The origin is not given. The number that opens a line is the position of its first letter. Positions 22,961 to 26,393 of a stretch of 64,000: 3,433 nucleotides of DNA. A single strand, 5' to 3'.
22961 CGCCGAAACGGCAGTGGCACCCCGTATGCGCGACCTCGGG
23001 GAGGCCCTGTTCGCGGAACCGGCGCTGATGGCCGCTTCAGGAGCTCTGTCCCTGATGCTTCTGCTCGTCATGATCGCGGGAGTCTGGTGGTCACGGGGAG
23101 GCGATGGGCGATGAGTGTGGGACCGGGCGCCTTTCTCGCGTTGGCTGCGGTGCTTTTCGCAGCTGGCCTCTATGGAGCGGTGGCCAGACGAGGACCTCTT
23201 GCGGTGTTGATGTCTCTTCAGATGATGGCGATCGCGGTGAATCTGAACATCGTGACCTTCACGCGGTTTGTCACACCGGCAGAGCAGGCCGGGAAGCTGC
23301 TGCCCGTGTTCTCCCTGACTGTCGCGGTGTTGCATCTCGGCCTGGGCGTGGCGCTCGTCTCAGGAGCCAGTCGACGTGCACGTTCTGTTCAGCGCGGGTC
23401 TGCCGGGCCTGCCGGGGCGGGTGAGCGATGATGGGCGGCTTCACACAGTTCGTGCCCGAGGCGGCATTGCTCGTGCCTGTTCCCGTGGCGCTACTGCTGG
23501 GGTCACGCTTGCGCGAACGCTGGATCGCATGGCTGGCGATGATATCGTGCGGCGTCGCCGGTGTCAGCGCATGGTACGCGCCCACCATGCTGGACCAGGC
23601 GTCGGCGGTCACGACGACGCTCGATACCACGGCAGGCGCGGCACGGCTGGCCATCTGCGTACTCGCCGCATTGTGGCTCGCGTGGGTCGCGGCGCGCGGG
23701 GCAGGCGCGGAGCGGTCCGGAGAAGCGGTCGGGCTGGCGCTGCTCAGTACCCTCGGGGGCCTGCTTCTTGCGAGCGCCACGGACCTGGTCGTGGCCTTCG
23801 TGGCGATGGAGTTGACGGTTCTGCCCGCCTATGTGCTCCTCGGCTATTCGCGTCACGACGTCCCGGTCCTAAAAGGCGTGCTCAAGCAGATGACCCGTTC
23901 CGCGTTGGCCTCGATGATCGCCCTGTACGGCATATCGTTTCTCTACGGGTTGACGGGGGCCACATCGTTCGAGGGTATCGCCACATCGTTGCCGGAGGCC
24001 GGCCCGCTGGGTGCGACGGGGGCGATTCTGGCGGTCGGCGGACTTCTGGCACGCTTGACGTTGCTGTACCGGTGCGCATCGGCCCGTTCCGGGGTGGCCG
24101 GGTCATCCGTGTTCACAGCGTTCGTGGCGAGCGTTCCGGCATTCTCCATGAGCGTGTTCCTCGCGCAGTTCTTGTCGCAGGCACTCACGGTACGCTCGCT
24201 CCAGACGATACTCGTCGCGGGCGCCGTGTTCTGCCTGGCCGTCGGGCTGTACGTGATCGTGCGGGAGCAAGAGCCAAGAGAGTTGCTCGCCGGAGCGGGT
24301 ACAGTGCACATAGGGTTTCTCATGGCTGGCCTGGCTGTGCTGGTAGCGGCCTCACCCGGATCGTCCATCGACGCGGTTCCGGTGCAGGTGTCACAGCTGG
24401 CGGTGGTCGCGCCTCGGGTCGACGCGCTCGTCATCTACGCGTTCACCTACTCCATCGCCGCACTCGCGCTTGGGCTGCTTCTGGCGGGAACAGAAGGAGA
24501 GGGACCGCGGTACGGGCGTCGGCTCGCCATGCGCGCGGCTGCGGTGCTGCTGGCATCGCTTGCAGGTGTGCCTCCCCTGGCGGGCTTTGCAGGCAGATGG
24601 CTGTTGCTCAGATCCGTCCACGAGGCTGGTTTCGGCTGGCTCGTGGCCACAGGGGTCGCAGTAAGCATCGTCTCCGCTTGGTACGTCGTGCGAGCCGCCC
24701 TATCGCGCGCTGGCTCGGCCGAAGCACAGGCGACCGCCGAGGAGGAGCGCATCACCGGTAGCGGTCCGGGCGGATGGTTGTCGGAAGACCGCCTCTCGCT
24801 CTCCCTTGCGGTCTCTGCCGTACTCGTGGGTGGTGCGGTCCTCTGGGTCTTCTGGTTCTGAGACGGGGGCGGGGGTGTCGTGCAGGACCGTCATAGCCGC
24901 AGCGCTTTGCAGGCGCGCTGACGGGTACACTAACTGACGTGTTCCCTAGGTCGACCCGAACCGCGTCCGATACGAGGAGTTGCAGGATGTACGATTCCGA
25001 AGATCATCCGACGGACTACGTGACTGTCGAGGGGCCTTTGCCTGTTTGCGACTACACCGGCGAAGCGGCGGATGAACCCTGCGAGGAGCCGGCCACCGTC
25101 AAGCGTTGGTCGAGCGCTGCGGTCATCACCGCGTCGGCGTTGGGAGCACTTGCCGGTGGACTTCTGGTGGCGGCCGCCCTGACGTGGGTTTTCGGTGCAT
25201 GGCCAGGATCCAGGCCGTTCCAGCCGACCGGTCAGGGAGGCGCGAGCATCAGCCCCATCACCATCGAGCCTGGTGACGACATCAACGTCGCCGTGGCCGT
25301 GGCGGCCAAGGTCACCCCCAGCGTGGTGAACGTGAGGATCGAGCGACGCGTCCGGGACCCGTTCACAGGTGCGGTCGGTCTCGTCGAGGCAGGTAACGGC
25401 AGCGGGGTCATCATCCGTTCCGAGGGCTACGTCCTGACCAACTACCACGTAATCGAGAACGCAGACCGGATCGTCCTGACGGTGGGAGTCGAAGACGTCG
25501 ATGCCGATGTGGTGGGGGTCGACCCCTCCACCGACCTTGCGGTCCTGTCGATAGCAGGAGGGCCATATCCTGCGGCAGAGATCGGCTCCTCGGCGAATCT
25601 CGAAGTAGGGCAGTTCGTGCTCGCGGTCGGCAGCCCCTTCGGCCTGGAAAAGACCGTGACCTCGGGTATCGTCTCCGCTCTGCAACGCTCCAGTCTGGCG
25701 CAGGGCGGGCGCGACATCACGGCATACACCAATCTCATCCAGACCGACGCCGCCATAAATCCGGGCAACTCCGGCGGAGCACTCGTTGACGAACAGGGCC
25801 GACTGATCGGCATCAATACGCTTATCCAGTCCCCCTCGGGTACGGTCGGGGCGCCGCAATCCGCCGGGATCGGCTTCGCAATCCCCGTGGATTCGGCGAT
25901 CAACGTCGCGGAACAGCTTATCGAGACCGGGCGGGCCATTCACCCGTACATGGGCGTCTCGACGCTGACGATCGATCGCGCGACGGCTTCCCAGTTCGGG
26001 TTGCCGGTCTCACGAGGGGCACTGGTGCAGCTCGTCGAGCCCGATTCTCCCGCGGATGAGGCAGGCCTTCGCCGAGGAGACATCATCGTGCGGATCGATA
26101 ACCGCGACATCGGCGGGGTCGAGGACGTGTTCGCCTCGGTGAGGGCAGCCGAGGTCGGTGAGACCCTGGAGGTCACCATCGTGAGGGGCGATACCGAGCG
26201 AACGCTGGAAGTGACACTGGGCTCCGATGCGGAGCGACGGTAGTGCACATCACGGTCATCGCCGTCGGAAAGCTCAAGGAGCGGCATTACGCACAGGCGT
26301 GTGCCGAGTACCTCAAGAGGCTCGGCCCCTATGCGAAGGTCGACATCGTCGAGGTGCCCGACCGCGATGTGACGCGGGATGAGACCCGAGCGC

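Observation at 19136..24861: Minimal, highly divergent complex-I-like operon: (small TM)-NuoB-NuoCD-NuoH-NuoJ-NuoK-NuoN only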

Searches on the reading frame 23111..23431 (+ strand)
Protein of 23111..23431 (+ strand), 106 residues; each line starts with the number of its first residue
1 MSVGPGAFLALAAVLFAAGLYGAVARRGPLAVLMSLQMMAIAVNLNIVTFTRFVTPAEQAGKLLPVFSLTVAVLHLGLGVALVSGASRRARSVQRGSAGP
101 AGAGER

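Call 3: search_protein_families(library=pfam, proteins=[window:23111-23431:+], max_evalue=0.1)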
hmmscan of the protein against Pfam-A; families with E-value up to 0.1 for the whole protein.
window:23111-23431:+ (106 aa): 1 family
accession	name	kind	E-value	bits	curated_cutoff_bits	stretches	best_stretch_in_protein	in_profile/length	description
PF00420.29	Oxidored_q2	-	2.1e-12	47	26.1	1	8-92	2-84/95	NADH-ubiquinone/plastoquinone oxidoreductase chain 4L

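Call 4: search_protein_families(library=ncbifam, proteins=[window:23111-23431:+], max_evalue=0.1)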
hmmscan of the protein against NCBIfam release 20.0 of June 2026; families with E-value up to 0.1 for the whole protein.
window:23111-23431:+ (106 aa): 11 families
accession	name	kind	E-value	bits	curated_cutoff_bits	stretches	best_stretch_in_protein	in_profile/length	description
NF004322.0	PRK05715.1-4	equivalog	2.1e-18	66.2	128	1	6-93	7-94/104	NADH-quinone oxidoreductase subunit NuoK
NF004320.0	PRK05715.1-2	equivalog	1.3e-13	50.8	57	1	6-94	4-90/99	NADH-quinone oxidoreductase subunit NuoK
NF040614.1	F420_dehyd_FpoK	exception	2.3e-12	47.2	145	1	8-84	5-79/98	F420H2 dehydrogenase subunit FpoK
NF004323.0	PRK05715.1-5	equivalog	4.4e-12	46.2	89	1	3-83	3-82/102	NADH-quinone oxidoreductase subunit NuoK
NF004321.0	PRK05715.1-3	equivalog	5.6e-12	45.8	91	1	7-92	6-90/101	NADH-quinone oxidoreductase subunit NuoK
NF004319.0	PRK05715.1-1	equivalog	5.2e-08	33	101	1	9-94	8-91/100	NADH-quinone oxidoreductase subunit NuoK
TIGR03013.1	EpsB_2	subfamily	0.01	15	393.35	1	13-82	44-112/443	TIGR03013 family XrtA/PEP-CTERM system glycosyltransferase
NF005625.0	PRK07375.2-4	equivalog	0.011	15.5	165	1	10-49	4-43/141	putative monovalent cation/H+ antiporter subunit C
NF005623.0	PRK07375.2-2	equivalog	0.014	15.6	81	1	14-67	8-55/93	putative monovalent cation/H+ antiporter subunit C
NF006573.0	PRK09094.1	equivalog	0.031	14.3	105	1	12-55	9-51/114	Na+/H+ antiporter subunit C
NF009301.0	PRK12658.1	equivalog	0.05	13.4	156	1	10-54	7-50/125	Na+/H+ antiporter subunit C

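Call 26: search_solved_structures(query=window:23111-23431:+, show_alignments=2, max_evalue=0.01)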
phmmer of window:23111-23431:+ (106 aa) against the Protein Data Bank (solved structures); distinct sequences matched with E-value up to 0.01: 16.
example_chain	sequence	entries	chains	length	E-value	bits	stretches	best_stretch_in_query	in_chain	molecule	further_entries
7wff_E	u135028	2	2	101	2.8e-13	53.4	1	9-94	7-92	NAD(P)H-quinone oxidoreductase subunit 4L, chloroplastic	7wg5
9grx_E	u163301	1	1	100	3.7e-13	53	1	9-94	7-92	NAD(P)H-quinone oxidoreductase subunit 4L, chloroplastic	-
6hum_E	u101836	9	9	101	4.9e-13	52.6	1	9-90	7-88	NAD(P)H-quinone oxidoreductase subunit 4L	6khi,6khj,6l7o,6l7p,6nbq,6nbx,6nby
8qby_K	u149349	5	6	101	5.5e-10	42.9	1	4-84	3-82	NADH-quinone oxidoreductase subunit K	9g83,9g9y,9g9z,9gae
7eu3_E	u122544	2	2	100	9.4e-10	42.1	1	9-94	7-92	NAD(P)H-quinone oxidoreductase subunit 4L, chloroplastic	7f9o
6een_C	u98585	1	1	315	1.3e-08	38.5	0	23-69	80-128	Designer Pentatricopeptide Protein dPPR10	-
8e9g_K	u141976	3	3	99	1.5e-08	38.3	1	4-94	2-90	NADH-quinone oxidoreductase subunit K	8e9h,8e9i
4he8_K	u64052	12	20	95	2.1e-07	34.6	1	8-86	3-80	NADH-quinone oxidoreductase subunit 11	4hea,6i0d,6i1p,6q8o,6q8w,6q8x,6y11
7ar7_K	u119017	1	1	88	1.8e-06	31.7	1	9-82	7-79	NADH-ubiquinone oxidoreductase chain 4L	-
7aqq_K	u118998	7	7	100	1.9e-06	31.5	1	9-83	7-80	NADH dehydrogenase subunit 4L | NADH-ubiquinone oxidoreductase chain 4L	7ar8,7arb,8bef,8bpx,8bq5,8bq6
8e73_4L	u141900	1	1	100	4.2e-06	30.5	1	9-83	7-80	Nad4L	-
7a23_K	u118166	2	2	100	1.1e-05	29.2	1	9-83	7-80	Nad4Lm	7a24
6x89_4L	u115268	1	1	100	3.1e-05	27.7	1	5-83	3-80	NU4L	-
3rko_K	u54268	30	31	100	5.5e-05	26.9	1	9-94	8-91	NADH-QUINONE OXIDOREDUCTASE SUBUNIT K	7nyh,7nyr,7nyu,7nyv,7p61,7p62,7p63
9rbf_V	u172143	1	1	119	0.00036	24.3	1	9-89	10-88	NuoK-86 nascent peptide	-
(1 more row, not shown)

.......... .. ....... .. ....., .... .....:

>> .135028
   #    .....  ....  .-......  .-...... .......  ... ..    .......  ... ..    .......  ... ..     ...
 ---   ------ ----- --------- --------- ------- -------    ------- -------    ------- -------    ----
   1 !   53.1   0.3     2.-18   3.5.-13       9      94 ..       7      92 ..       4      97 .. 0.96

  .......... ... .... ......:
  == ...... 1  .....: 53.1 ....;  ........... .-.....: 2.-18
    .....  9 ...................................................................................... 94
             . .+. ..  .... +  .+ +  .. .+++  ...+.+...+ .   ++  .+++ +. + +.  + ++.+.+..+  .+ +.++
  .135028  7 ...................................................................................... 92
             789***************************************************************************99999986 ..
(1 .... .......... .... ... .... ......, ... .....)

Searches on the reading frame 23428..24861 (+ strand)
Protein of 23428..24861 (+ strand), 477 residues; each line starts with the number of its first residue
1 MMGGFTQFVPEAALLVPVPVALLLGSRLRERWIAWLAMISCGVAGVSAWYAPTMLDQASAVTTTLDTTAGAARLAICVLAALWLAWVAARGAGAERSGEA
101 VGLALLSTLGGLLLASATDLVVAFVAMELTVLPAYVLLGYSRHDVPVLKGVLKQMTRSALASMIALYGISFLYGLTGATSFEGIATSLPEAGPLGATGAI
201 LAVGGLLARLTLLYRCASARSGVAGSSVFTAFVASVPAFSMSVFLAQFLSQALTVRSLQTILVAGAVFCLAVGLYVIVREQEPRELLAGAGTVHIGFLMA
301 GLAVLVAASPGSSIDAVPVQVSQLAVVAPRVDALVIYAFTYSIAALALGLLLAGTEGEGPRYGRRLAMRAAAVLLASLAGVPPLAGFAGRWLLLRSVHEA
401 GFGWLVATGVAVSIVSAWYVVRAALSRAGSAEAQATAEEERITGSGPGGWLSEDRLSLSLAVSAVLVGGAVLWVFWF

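Call 3: search_protein_families(library=pfam, proteins=[window:23428-24861:+], max_evalue=0.1)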
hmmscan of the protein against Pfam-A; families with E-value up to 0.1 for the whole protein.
window:23428-24861:+ (477 aa): 1 family
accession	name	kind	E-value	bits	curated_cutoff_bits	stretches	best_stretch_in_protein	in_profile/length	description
PF00361.26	Proton_antipo_M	-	4.1e-12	46.3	21.5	2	117-304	1-192/294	NADH:quinone oxidoreductase/Mrp antiporter, TM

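Call 4: search_protein_families(library=ncbifam, proteins=[window:23428-24861:+], max_evalue=0.1)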
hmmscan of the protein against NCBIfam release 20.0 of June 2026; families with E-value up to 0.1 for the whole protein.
window:23428-24861:+ (477 aa): 22 families
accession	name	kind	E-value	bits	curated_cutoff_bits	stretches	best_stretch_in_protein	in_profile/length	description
TIGR01770.1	NDH_I_N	subfamily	1.6e-32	113.2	332.6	1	7-423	3-427/472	NADH-quinone oxidoreductase subunit NuoN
NF004440.0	PRK05777.1-3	equivalog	9.5e-28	97.3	519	1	5-422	8-423/477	NADH-quinone oxidoreductase subunit NuoN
NF004442.0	PRK05777.1-5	equivalog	6.7e-24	84.7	523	1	6-422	9-427/483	NADH-quinone oxidoreductase subunit NuoN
NF002701.0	PRK02504.1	equivalog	6.6e-23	81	569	2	9-304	16-321/513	NAD(P)H-quinone oxidoreductase subunit N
NF004441.0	PRK05777.1-4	equivalog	4.8e-20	71.7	477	1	96-424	143-469/524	NADH-quinone oxidoreductase subunit NuoN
NF004446.0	PRK05777.2-4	equivalog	4.9e-20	72.1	590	1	20-420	30-442/502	NADH-quinone oxidoreductase subunit NuoN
NF004447.0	PRK05777.2-5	equivalog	5.7e-19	68.5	547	1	99-422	97-416/458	NADH-quinone oxidoreductase subunit NuoN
NF004445.0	PRK05777.2-3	equivalog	8.7e-18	64.5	408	1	8-425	10-431/475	NADH-quinone oxidoreductase subunit NuoN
NF004439.0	PRK05777.1-1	equivalog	1e-17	64.3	531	1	36-427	40-432/485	NADH-quinone oxidoreductase subunit NuoN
NF004443.0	PRK05777.2-1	equivalog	5.8e-12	45.5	626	1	85-419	96-438/506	NADH-quinone oxidoreductase subunit NuoN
NF006419.0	PRK08668.1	equivalog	3e-11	42.8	617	2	373-423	376-426/613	NADH dehydrogenase subunit M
NF006241.0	PRK08377.1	equivalog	2.1e-09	36.9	645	1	100-422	110-425/494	NADH dehydrogenase subunit N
NF006240.0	PRK08376.1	subfamily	3.4e-09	36.1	662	1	100-417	123-445/521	putative monovalent cation/H+ antiporter subunit D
NF004444.0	PRK05777.2-2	equivalog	1.3e-08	34.4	496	2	98-304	110-322/496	NADH-quinone oxidoreductase subunit NuoN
NF005140.0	PRK06589.1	equivalog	1.7e-08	33.7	470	2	92-183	110-201/489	putative monovalent cation/H+ antiporter subunit D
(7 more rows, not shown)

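Call 23: search_solved_structures(query=window:23428-24861:+, show_alignments=2, max_evalue=0.001)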
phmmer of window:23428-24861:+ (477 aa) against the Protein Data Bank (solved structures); distinct sequences matched with E-value up to 0.001: 15.
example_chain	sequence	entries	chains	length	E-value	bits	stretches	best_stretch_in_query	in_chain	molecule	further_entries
6hum_B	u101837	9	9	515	2.7e-18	69.4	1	8-424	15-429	NAD(P)H-quinone oxidoreductase subunit 2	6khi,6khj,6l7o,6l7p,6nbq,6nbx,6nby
8qby_N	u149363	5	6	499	1.3e-17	67.1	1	101-425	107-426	NADH-quinone oxidoreductase subunit N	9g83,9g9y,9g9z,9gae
7ar7_N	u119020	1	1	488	5.6e-15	58.4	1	99-423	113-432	NADH-ubiquinone oxidoreductase chain 2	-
7a23_I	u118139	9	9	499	6e-15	58.3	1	99-423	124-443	Nad2m | NADH-ubiquinone oxidoreductase chain 2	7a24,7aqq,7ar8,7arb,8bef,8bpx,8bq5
7wff_B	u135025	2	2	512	1.8e-14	56.8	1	101-423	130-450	NAD(P)H-quinone oxidoreductase subunit 2, chloroplastic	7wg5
8e73_2M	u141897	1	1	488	3.6e-14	55.8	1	99-423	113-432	Nad2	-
7eu3_B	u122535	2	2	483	4.8e-14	55.4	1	103-423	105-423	NAD(P)H-quinone oxidoreductase subunit 2, chloroplastic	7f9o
9grx_B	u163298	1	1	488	1.8e-13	53.5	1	101-423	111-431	NAD(P)H-quinone oxidoreductase subunit 2 A, chloroplastic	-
6x89_2M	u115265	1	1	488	1.9e-13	53.4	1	99-424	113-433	NU2M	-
3rko_N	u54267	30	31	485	3.7e-13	52.4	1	19-428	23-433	NADH-QUINONE OXIDOREDUCTASE SUBUNIT N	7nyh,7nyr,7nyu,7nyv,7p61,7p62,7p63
8e9g_N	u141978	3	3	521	7.9e-12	48.1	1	103-424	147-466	NADH-quinone oxidoreductase subunit N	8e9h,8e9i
6cfw_H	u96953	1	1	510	2.8e-08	36.4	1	102-406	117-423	Monovalent cation/H+ antiporter subunit D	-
6gcs_2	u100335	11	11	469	1.5e-06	30.6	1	98-421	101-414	ND2 SUBUNIT (NU2M) | Subunit NU2M of NADH:Ubiquinone Oxidoreductase (Complex I) | NADH dehydrogenase subunit 2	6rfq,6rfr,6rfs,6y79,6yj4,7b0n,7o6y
4he8_N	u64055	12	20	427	0.00016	23.9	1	77-425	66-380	NADH-quinone oxidoreductase subunit 14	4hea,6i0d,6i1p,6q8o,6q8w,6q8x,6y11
7zm7_2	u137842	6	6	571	0.00019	23.8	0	105-421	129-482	NADH dehydrogenase subunit 2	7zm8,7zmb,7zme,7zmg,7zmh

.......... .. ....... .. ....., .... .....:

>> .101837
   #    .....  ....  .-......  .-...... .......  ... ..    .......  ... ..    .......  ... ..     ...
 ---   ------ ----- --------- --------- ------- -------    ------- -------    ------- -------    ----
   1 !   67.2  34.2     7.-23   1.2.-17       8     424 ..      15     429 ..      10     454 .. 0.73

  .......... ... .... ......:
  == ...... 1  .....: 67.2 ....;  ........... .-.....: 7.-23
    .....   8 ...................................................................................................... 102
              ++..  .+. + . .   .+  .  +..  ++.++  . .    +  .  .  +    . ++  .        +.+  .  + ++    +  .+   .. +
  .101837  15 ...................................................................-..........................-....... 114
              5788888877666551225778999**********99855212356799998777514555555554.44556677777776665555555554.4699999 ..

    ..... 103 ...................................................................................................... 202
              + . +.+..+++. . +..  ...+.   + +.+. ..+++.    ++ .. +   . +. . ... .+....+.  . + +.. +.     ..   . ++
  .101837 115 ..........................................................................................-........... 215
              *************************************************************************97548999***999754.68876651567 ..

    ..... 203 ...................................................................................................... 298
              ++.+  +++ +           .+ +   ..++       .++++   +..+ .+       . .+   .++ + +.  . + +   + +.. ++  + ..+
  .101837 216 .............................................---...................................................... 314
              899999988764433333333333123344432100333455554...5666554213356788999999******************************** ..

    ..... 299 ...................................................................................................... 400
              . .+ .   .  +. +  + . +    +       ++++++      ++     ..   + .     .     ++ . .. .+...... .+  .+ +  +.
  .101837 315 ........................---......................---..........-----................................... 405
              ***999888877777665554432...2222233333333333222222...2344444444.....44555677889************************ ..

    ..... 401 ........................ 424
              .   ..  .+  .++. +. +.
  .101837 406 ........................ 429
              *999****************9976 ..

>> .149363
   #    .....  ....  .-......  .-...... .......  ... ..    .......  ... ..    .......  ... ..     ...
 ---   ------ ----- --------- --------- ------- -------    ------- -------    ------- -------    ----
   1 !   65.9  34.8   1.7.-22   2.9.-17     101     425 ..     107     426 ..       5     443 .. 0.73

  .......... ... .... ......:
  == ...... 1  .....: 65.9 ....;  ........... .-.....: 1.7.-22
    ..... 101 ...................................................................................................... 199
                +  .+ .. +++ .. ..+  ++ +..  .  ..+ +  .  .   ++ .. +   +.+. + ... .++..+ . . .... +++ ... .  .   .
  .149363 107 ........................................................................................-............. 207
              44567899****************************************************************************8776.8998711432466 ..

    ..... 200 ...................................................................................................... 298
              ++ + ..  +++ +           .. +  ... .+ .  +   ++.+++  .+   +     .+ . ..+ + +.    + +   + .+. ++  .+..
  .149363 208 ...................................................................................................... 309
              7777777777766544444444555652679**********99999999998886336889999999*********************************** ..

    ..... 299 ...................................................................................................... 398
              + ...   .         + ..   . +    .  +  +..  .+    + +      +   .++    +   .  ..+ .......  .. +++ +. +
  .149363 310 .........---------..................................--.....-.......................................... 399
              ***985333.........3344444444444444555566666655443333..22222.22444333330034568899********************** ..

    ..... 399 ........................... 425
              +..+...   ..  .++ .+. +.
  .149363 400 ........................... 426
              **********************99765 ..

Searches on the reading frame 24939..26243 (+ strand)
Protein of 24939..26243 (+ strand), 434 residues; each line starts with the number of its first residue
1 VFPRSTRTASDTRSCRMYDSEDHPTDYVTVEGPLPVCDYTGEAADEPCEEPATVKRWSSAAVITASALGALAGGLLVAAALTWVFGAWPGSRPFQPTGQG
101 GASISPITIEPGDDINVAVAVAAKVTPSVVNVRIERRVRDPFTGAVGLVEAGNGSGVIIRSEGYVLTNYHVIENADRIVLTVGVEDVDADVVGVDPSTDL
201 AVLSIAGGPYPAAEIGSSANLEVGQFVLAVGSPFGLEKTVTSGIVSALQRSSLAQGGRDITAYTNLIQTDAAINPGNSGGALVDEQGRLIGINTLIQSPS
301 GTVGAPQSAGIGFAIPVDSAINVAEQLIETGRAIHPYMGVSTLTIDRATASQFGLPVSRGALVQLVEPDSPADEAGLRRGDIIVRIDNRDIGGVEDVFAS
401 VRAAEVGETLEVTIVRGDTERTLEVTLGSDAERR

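Call 37: find_related_loci(query=window:24939-26243:+, collection=metagenome_contigs, flank=10000)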
Query window:24939-26243:+ (434 aa) in metagenome_contigs; peptide patterns used: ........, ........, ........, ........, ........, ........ (x = any residue, [..] = any of these).
600 stretches matched a pattern (row limit reached: there are more); 569 encode a relative of the query (tblastn E <= 1e-3); the best 80 are kept; 80 distinct loci.
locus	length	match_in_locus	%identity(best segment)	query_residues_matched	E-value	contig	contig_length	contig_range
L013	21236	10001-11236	71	24-434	0e+0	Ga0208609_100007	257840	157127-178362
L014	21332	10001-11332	68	1-433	4e-170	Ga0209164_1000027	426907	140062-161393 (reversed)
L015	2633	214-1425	60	33-431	2e-161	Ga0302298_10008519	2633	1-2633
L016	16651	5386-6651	66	13-433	1e-149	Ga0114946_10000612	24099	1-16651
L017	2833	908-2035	62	33-428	4e-156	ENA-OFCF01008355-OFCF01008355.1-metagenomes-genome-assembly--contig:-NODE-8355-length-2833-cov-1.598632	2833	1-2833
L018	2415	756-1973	62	27-428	2e-149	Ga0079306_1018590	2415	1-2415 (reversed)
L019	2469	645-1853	59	33-431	5e-147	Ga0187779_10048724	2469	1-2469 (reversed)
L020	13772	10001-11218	59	33-434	2e-133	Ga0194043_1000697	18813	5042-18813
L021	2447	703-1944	60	29-431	1e-139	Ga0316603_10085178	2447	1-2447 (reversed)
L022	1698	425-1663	59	30-433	2e-139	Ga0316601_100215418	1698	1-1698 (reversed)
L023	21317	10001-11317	48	2-432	4e-118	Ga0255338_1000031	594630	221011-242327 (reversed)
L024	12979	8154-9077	58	120-434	6e-107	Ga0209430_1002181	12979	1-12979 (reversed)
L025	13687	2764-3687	58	120-434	6e-107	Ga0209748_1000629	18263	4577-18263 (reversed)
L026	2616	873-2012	51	43-431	4e-109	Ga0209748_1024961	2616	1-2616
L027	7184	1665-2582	58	120-432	4e-105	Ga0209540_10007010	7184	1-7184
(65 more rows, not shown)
